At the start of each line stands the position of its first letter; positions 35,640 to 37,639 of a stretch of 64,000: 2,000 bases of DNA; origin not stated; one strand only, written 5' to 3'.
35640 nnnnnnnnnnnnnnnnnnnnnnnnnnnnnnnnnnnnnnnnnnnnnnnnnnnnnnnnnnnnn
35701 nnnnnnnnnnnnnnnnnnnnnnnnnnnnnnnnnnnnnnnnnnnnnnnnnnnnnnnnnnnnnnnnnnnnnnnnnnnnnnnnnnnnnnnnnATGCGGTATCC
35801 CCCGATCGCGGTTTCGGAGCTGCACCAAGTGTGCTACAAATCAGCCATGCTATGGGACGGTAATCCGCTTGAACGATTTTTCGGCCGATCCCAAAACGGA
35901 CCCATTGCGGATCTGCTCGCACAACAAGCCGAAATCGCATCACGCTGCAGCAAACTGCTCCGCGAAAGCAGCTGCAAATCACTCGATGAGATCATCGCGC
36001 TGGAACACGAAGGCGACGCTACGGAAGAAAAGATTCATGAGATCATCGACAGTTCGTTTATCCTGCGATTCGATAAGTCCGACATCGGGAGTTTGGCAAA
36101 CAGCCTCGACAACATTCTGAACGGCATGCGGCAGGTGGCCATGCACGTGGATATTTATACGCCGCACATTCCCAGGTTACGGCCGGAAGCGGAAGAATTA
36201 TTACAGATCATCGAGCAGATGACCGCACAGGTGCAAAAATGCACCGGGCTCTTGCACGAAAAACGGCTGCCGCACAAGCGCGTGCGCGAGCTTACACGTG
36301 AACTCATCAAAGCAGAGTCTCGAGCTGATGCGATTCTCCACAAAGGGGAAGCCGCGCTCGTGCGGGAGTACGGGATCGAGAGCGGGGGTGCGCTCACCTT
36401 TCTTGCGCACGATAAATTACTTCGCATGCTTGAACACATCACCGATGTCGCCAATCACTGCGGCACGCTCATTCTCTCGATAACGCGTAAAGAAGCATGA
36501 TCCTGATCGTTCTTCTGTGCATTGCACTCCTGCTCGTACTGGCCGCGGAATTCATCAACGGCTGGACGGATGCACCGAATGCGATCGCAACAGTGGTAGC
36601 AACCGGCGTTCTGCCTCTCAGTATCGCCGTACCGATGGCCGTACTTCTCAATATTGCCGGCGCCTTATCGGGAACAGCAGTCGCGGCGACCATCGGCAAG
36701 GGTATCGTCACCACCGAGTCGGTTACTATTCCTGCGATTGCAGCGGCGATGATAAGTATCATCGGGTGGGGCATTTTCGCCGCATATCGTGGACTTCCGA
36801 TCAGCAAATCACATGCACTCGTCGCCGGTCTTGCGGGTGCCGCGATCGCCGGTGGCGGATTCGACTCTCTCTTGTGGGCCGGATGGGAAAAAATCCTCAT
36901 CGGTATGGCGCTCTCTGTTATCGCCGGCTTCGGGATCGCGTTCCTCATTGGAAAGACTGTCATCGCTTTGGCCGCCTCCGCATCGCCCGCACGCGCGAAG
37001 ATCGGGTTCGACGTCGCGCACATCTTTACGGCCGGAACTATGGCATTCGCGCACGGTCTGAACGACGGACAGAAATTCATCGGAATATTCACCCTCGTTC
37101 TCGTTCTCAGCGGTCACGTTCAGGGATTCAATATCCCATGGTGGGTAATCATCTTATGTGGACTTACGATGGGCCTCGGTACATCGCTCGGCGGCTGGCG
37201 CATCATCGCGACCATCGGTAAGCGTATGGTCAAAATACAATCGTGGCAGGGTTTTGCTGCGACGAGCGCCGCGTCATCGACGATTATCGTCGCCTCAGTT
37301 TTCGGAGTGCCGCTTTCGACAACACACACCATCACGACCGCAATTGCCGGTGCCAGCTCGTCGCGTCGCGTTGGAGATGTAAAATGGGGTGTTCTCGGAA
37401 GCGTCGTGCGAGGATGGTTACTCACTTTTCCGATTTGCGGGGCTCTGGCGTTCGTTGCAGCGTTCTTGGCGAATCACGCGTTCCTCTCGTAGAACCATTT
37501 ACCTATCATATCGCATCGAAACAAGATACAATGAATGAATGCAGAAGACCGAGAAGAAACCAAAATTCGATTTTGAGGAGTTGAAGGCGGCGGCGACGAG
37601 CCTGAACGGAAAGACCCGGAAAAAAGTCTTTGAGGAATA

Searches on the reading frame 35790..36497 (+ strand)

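Call 20: search_protein_families(library=pfam, proteins=[window:35790-36497:+], max_evalue=0.01)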
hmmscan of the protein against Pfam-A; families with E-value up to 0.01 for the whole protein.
window:35790-36497:+ (236 aa): 1 family
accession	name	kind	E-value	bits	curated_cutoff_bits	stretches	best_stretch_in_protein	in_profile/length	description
PF01865.21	PhoU_div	-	3.9e-17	62.8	24.4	1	31-225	5-205/214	Protein of unknown function DUF47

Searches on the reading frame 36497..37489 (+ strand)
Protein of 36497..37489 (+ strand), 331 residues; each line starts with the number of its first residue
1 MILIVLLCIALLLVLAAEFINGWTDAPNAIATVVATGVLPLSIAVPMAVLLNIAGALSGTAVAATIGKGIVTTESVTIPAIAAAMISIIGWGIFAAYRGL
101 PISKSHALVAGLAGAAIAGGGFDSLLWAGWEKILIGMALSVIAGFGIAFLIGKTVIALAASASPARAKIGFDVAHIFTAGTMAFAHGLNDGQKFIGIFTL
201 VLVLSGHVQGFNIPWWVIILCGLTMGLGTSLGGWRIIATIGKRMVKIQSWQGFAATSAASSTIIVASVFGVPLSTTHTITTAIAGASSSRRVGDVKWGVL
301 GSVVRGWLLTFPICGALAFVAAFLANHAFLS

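Call 20: search_protein_families(library=pfam, proteins=[window:36497-37489:+], max_evalue=0.01)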
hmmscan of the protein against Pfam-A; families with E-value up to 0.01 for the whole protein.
window:36497-37489:+ (331 aa): 1 family
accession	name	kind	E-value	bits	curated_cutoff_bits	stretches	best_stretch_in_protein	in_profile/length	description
PF01384.25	PHO4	-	7.5e-74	249.2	33.7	1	21-318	1-350/350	Phosphate transporter family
